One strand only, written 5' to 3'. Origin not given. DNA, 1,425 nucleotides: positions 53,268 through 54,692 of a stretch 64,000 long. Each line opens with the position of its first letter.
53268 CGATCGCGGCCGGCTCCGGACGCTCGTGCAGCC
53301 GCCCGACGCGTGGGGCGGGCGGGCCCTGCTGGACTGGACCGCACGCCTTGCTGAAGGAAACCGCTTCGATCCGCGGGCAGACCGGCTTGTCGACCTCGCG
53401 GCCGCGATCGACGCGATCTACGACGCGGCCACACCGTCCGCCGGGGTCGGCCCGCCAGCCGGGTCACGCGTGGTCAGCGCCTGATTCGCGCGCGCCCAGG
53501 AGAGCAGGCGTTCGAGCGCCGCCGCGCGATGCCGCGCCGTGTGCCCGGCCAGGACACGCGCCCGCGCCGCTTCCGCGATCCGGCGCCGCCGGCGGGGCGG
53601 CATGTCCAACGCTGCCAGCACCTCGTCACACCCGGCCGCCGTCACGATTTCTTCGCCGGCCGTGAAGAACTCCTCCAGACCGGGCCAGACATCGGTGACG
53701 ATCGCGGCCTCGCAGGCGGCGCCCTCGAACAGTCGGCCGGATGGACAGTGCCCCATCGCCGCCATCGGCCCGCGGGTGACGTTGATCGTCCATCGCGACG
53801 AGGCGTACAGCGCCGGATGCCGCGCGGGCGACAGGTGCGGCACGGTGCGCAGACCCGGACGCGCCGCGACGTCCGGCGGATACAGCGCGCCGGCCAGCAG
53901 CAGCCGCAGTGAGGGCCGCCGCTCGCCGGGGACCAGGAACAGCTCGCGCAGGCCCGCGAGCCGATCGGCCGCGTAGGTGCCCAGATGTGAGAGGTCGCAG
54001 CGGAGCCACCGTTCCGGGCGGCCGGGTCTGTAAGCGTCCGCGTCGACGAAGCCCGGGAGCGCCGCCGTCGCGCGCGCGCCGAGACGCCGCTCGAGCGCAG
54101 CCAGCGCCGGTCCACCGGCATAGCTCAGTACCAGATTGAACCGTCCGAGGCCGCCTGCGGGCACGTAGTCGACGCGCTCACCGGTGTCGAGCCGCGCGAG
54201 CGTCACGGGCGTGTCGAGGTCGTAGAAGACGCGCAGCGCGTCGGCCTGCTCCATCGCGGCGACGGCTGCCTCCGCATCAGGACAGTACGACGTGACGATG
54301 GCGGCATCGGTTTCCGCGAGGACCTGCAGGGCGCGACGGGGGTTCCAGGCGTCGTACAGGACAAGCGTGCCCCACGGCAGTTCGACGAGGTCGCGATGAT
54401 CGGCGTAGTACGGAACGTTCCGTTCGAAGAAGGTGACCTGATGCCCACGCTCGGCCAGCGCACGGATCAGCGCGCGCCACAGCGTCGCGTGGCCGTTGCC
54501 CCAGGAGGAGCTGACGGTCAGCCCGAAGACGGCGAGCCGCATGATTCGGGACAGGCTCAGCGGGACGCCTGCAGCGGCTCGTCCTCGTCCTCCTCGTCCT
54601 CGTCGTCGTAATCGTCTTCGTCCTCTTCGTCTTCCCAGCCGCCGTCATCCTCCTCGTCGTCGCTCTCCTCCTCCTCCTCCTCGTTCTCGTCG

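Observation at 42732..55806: Uncharacterised 13-kb glycan/sugar-modification locus with four CgeB-like paralogs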

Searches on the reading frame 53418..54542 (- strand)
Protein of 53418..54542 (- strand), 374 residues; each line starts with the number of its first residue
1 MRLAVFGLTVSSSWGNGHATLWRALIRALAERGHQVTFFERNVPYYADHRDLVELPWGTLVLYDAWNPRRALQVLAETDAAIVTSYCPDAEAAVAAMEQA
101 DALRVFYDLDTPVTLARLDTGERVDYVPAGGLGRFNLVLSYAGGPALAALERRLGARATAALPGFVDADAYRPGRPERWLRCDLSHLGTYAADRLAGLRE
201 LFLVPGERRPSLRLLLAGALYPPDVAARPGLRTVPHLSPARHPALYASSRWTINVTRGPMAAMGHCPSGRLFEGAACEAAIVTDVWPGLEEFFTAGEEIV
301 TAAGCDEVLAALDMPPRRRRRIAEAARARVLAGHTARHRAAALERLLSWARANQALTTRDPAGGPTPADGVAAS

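Call 6: search_protein_families(library=pfam, proteins=[window:53418-54542:-], max_evalue=0.01)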
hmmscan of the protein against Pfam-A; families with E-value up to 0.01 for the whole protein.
window:53418-54542:- (374 aa): 2 families
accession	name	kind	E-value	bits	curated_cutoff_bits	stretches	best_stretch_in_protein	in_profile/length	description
PF13524.12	Glyco_trans_1_2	-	8.2e-35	120.3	25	1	199-344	1-143/144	Glycosyl transferase-like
PF13439.12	Glyco_transf_4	-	1e-05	26.1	28.5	1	16-97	2-92/170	Glycosyltransferase Family 4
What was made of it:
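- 53418..54542 (-): CgeB4 (PF13524), the module B glycosyltransferase. E 8e-35 (call 6).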

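Call 30: list_cluster_members(proteins=[window:53418-54542:-, window:49177-50352:+, window:42732-43607:-, window:44744-45856:+, window:54928-55806:-, window:31721-34675:+, window:58874-59728:-])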
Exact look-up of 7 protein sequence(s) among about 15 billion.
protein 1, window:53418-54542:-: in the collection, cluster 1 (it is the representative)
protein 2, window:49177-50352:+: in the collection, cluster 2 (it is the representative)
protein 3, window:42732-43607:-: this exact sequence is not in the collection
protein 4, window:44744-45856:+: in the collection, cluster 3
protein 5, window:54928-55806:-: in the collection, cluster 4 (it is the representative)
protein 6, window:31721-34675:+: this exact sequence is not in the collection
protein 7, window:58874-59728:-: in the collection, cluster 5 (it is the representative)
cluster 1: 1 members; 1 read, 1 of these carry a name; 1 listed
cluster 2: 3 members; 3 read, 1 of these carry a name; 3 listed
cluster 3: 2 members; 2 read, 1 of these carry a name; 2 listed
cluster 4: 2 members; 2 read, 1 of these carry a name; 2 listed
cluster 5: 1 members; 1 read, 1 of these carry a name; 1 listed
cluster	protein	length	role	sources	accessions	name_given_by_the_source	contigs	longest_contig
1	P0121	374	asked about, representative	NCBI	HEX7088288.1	MAG TPA: glycosyltransferase [Vicinamibacterales bacterium]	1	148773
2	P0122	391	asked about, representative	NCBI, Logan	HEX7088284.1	MAG TPA: glycosyltransferase [Vicinamibacterales bacterium]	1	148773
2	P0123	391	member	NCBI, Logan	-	-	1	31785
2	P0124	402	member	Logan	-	-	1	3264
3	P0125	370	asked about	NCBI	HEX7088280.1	MAG TPA: NAD-dependent epimerase/dehydratase family protein [Vicinamibacterales bacterium]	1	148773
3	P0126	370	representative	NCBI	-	-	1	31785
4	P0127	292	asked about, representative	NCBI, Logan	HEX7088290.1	MAG TPA: SDR family oxidoreductase [Vicinamibacterales bacterium]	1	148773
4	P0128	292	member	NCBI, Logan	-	-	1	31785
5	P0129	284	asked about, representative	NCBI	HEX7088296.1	MAG TPA: ATP-binding cassette domain-containing protein [Vicinamibacterales bacterium]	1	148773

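Call 52: search_protein_families(library=padloc, proteins=[window:53418-54542:-], max_evalue=0.001)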
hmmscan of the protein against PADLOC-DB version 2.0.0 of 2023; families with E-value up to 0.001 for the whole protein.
window:53418-54542:- (374 aa): 0 families

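Call 64: search_protein_families(library=ncbifam, proteins=[window:53418-54542:-], max_evalue=0.00001)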
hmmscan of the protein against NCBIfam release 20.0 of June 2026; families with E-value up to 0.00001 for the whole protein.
window:53418-54542:- (374 aa): 0 families

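Call 90: find_homologous_proteins(query=window:53418-54542:-, max_evalue=1e-20)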
Query window:53418-54542:- (374 aa): 7919 proteins with E <= 1e-20 among 8000 candidates; the best 120 are listed.
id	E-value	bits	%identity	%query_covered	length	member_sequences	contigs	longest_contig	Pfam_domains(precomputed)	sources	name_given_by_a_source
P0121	4.2e-245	831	100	100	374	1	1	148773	PF13524.13,PF13439.13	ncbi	ncbi:MAG TPA: glycosyltransferase [Vicinamibacterales bacterium]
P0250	7.7e-179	613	77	99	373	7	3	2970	PF13524.13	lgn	-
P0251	9.8e-160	550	70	100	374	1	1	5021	PF13524.13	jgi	jgi:spore maturation protein CgeB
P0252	3.3e-135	469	64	95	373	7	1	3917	PF13524.13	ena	-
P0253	2.5e-134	466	64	94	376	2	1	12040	PF13524.13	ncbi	-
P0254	2.0e-127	443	-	-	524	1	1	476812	PF13524.13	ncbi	-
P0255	1.2e-125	438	61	93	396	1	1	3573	PF13524.13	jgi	jgi:spore maturation protein CgeB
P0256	1.9e-125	437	61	93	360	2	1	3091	PF13524.13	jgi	jgi:spore maturation protein CgeB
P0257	1.3e-123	431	60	95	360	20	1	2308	PF13524.13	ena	-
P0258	1.9e-123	430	59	94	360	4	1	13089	PF13524.13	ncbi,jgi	jgi:spore maturation protein CgeB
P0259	2.5e-123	430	60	93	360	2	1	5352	PF13524.13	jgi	jgi:spore maturation protein CgeB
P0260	8.6e-123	428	59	94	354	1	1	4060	PF13524.13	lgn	-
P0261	1.4e-122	427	58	94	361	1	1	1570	PF13524.13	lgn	-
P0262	7.5e-122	425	60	94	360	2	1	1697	PF13524.13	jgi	jgi:spore maturation protein CgeB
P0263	1.3e-121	424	57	94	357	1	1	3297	PF13524.13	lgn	-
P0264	3.3e-121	423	59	94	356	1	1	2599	PF13524.13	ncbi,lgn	-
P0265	9.7e-121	421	58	95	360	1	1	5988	PF13524.13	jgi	jgi:spore maturation protein CgeB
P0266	1.5e-120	421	58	93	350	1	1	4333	PF13524.13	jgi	jgi:spore maturation protein CgeB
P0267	2.5e-120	420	59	93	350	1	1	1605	PF13524.13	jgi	jgi:spore maturation protein CgeB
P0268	4.2e-120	419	62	92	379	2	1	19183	PF13524.13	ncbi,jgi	-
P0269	4.4e-120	419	59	95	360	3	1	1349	PF13524.13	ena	-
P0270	5.9e-120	419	60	94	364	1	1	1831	PF13524.13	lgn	-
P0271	6.2e-120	419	59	93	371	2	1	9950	PF13524.13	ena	-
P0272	7.4e-120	419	60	93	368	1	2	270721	PF13524.13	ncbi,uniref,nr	ncbi:hypothetical protein OPKNFCMD_3345 [Methylobacterium crusticola]|uniref:Spore protein YkvP/CgeB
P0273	7.4e-120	419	60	93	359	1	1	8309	PF13524.13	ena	-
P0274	7.5e-120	419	56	99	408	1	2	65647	PF13524.13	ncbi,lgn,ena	ncbi:MAG TPA: glycosyltransferase [Vicinamibacterales bacterium]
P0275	7.5e-120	419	60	95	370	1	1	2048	PF13524.13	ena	-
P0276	9.0e-120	418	58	93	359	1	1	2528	PF13524.13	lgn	-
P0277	1.3e-119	418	59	96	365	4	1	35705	PF13524.13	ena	-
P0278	1.4e-119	418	58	94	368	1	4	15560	PF13524.13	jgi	jgi:spore maturation protein CgeB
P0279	2.0e-119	417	59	93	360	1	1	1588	PF13524.13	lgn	-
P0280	2.0e-119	417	57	94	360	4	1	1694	PF13524.13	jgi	jgi:spore maturation protein CgeB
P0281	2.5e-119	417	57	90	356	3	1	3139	PF13524.13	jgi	jgi:spore maturation protein CgeB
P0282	3.0e-119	417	57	93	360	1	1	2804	PF13524.13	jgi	jgi:spore maturation protein CgeB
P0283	3.1e-119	416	58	95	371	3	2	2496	PF13524.13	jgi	jgi:spore maturation protein CgeB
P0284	4.0e-119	416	56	93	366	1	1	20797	PF13524.13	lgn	-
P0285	4.0e-119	416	59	91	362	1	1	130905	PF13524.13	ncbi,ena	-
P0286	4.9e-119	416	57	93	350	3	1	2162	PF13524.13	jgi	jgi:spore maturation protein CgeB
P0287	5.8e-119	416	56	94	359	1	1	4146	PF13524.13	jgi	jgi:spore maturation protein CgeB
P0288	1.0e-118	415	58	96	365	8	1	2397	PF13524.13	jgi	jgi:spore maturation protein CgeB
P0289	1.3e-118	414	57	95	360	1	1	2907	PF13524.13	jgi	jgi:spore maturation protein CgeB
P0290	1.4e-118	414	61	94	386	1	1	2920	PF13524.13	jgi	jgi:spore maturation protein CgeB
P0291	1.4e-118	414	59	93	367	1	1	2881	PF13524.13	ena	-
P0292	1.5e-118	414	57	95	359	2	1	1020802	PF13524.13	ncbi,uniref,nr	ncbi:CgeB family protein [Sphingomonas lenta]|uniref:Glycosyltransferase n=1 Tax=Sphingomonas lenta 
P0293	1.5e-118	414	59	92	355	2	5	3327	PF13524.13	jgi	jgi:spore maturation protein CgeB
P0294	1.7e-118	414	59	98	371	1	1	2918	PF13524.13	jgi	jgi:spore maturation protein CgeB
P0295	2.3e-118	414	59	94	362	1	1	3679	PF13524.13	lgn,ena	-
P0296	2.5e-118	414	59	94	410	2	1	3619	PF13524.13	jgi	jgi:spore maturation protein CgeB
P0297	2.6e-118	413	55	95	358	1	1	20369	PF13524.13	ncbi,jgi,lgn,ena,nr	ncbi:MAG: glycosyltransferase [Verrucomicrobia bacterium]|nr:glycosyltransferase [Verrucomicrobiota 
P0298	3.1e-118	413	58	94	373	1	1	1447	PF13524.13,PF13692.13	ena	-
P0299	3.2e-118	413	56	93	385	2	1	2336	PF13524.13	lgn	-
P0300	4.3e-118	413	58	94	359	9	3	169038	PF13524.13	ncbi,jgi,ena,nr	ncbi:MAG TPA: glycosyltransferase [Steroidobacteraceae bacterium]|nr:glycosyltransferase [Steroidoba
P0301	4.6e-118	413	57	94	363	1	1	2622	PF13524.13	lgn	-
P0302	4.6e-118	413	59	95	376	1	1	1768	PF13524.13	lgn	-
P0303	5.0e-118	413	56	93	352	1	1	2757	PF13524.13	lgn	-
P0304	5.0e-118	412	58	92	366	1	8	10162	PF13524.13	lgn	-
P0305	5.1e-118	412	59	93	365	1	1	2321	PF13524.13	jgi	jgi:spore maturation protein CgeB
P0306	6.0e-118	412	59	92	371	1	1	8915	PF13524.13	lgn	-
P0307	7.3e-118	412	58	94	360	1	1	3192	PF13524.13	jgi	jgi:spore maturation protein CgeB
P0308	7.5e-118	412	58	94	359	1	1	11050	PF13524.13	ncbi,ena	-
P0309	7.7e-118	412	57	93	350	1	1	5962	PF13524.13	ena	-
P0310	1.0e-117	411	56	93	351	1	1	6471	PF13524.13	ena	-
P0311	1.1e-117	411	58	94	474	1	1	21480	PF13524.13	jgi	jgi:spore maturation protein CgeB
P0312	1.1e-117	411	59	96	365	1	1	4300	PF13524.13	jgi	jgi:spore maturation protein CgeB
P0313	1.2e-117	411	58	96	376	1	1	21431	PF13524.13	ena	-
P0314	1.4e-117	411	56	93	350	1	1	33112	PF13524.13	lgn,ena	-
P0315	1.4e-117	411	56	93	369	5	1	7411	PF13524.13,PF13692.13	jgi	jgi:spore maturation protein CgeB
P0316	2.5e-117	410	59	95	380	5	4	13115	PF13524.13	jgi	jgi:spore maturation protein CgeB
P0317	2.8e-117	410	59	93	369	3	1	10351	PF13524.13,PF13692.13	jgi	-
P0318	2.8e-117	410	58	94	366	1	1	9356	PF13524.13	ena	-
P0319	3.1e-117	410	57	95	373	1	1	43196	PF13524.13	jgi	jgi:spore maturation protein CgeB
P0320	3.3e-117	410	56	94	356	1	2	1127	PF13524.13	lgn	-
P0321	3.9e-117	410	57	95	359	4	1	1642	PF13524.13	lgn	-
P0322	4.0e-117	410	58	96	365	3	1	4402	PF13524.13,PF13692.13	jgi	jgi:spore maturation protein CgeB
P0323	4.2e-117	409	56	94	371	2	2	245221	PF13524.13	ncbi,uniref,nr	ncbi:CgeB family protein [Methylobacterium soli]|uniref:Glycosyltransferase n=1 Tax=Methylobacterium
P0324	4.2e-117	409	57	94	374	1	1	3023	PF13524.13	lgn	-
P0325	4.5e-117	409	59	93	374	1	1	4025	PF13524.13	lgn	-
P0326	4.7e-117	409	59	93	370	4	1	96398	PF13524.13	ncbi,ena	ncbi:MAG TPA: glycosyltransferase [Allosphingosinicella sp.]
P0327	4.8e-117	409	58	93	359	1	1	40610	PF13524.13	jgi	jgi:spore maturation protein CgeB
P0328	5.0e-117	409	56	100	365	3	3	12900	PF13524.13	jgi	jgi:spore maturation protein CgeB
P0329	5.2e-117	409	59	92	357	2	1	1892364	PF13524.13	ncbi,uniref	ncbi:CgeB family protein [Sphingomonas sp.]|uniref:CgeB family protein n=1 Tax=Sphingomonas sp. TaxI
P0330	6.1e-117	409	58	94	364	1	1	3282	PF13524.13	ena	-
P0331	6.4e-117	409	58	93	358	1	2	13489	PF13524.13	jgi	jgi:spore maturation protein CgeB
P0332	6.6e-117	409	58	95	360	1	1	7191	PF13524.13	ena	-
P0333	7.4e-117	409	58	95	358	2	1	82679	PF13524.13,PF13692.13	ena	-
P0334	8.9e-117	408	58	96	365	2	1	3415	PF13524.13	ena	-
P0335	9.4e-117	408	57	93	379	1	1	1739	PF13524.13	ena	-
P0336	1.0e-116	408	57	93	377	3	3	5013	PF13524.13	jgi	jgi:spore maturation protein CgeB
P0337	1.0e-116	408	59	93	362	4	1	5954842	PF13524.13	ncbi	ncbi:CgeB family protein [Methylobacterium sp. P31]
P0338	1.0e-116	408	59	93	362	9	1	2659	PF13524.13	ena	-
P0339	1.2e-116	408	58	93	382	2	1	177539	PF13524.13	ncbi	-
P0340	1.3e-116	408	56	95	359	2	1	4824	PF13524.13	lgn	-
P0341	1.8e-116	407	60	92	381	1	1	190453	PF13524.13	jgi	jgi:spore maturation protein CgeB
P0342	1.9e-116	407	56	93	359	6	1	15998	PF13524.13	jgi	jgi:spore maturation protein CgeB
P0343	2.0e-116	407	58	95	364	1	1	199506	PF13524.13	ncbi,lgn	-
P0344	2.5e-116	407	58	92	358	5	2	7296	PF13524.13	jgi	jgi:spore maturation protein CgeB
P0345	2.6e-116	407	58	97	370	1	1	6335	PF13524.13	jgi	jgi:spore maturation protein CgeB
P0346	3.3e-116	407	58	94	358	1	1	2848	PF13524.13,PF13692.13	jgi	jgi:spore maturation protein CgeB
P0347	3.4e-116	406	57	94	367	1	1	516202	PF13524.13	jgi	jgi:spore maturation protein CgeB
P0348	3.6e-116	406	58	94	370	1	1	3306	PF13524.13,PF13692.13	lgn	-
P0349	3.6e-116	406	57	95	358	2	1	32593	PF13524.13,PF13692.13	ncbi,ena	-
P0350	3.7e-116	406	57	93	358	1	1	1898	PF13524.13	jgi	jgi:spore maturation protein CgeB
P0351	3.7e-116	406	56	93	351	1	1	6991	PF13524.13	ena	-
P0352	3.9e-116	406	57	93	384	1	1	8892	PF13524.13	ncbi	-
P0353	4.3e-116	406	58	94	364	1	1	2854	PF13524.13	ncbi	-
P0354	4.4e-116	406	57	94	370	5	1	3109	PF13524.13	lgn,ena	-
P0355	4.5e-116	406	57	94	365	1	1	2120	PF13524.13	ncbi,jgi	jgi:spore maturation protein CgeB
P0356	4.5e-116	406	58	93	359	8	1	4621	PF13524.13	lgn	-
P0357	4.5e-116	406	56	93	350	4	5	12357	PF13524.13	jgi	jgi:spore maturation protein CgeB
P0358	5.0e-116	406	57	93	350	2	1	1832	PF13524.13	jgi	jgi:spore maturation protein CgeB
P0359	5.2e-116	406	57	95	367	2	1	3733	PF13524.13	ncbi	-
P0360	5.4e-116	406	56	94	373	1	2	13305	PF13524.13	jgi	jgi:spore maturation protein CgeB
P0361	5.6e-116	406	59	94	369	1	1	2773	PF13524.13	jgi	jgi:spore maturation protein CgeB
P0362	5.7e-116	406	59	93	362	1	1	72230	PF13524.13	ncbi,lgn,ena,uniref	ncbi:glycosyltransferase [uncultured Sphingomonas sp.]|uniref:CgeB family protein n=1 Tax=uncultured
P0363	5.8e-116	406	54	97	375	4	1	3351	PF13524.13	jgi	jgi:spore maturation protein CgeB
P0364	6.0e-116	406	57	94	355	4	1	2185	PF13524.13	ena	-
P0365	6.3e-116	406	60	92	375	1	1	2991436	PF13524.13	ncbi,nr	ncbi:glycosyl transferase [Gemmatimonadetes bacterium T265]|nr:glycosyl transferase [Gemmatimonadete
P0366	6.5e-116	406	58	94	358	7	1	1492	PF13524.13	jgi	jgi:spore maturation protein CgeB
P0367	6.6e-116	406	58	94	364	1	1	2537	PF13524.13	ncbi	-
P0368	7.0e-116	405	58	93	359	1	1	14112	PF13524.13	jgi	jgi:spore maturation protein CgeB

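Call 91: find_encoding_contigs(protein=P0337, flank=10000, max_places=1)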
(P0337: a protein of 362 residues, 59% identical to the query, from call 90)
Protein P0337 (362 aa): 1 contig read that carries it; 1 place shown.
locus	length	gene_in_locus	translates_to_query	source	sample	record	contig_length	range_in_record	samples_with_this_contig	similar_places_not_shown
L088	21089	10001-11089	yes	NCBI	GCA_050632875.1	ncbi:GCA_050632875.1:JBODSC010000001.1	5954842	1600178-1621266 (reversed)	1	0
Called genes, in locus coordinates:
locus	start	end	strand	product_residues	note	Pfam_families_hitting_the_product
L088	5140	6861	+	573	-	PF12860:PAS_7 (weak), PF00990:GGDEF, PF00563:EAL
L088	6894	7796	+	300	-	PF04940:BLUF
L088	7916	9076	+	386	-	PF01053:Cys_Met_Meta_PP, PF00155:Aminotran_1_2 (weak)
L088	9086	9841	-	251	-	-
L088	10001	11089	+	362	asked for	PF13524:Glyco_trans_1_2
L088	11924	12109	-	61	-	-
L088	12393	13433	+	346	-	PF05721:PhyH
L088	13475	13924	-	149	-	PF12802:MarR_2 (faint), PF13545:HTH_Crp_2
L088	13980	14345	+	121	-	PF13545:HTH_Crp_2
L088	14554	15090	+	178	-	PF00389:2-Hacid_dh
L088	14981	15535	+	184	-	PF02826:2-Hacid_dh_C, PF03446:NAD_binding_2 (faint)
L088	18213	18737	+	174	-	PF13302:Acetyltransf_3 (weak), PF13420:Acetyltransf_4, PF00583:Acetyltransf_1, PF13673:Acetyltransf_10 (weak), PF13508:Acetyltransf_7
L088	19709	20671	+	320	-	PF00126:HTH_1, PF03466:LysR_substrate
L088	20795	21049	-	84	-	-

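Call 92: find_encoding_contigs(protein=P0292, flank=10000, max_places=1)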
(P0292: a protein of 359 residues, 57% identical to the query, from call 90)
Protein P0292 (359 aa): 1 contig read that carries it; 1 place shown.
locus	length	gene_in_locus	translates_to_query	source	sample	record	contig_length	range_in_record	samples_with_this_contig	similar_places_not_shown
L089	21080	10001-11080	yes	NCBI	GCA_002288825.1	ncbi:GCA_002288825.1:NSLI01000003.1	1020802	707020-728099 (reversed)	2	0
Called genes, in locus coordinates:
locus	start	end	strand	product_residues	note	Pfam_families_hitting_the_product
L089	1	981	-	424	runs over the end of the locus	PF04286:DUF445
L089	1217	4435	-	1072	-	PF00873:ACR_tran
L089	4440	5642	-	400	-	PF25919:BSH_CusB (faint), PF25973:BSH_CzcB (weak), PF25954:Beta-barrel_RND_2 (weak), PF25967:RND-MFP_C (weak), PF25989:YknX_C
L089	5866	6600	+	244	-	PF04402:SIMPL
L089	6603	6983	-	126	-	PF05168:HEPN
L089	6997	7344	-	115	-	PF01909:NTP_transf_2, PF18765:Polbeta (weak)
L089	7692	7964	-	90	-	PF04226:Transgly_assoc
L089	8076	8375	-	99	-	PF06627:DUF1153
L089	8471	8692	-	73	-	-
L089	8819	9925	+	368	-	PF02540:NAD_synthase (faint), PF00733:Asn_synthase (weak), PF03054:tRNA_Me_trans, PF20259:tRNA_Me_trans_M, PF20258:tRNA_Me_trans_C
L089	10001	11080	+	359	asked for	PF13524:Glyco_trans_1_2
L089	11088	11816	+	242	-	PF00483:NTP_transferase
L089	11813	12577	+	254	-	PF02585:PIG-L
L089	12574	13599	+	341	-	PF13439:Glyco_transf_4 (weak), PF00534:Glycos_transf_1, PF13692:Glyco_trans_1_4, PF13524:Glyco_trans_1_2 (faint)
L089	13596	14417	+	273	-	PF13489:Methyltransf_23, PF01209:Ubie_methyltran, PF05175:MTS (weak), PF05401:NodS (weak), PF13847:Methyltransf_31, PF08241:Methyltransf_11, PF08242:Methyltransf_12, PF13649:Methyltransf_25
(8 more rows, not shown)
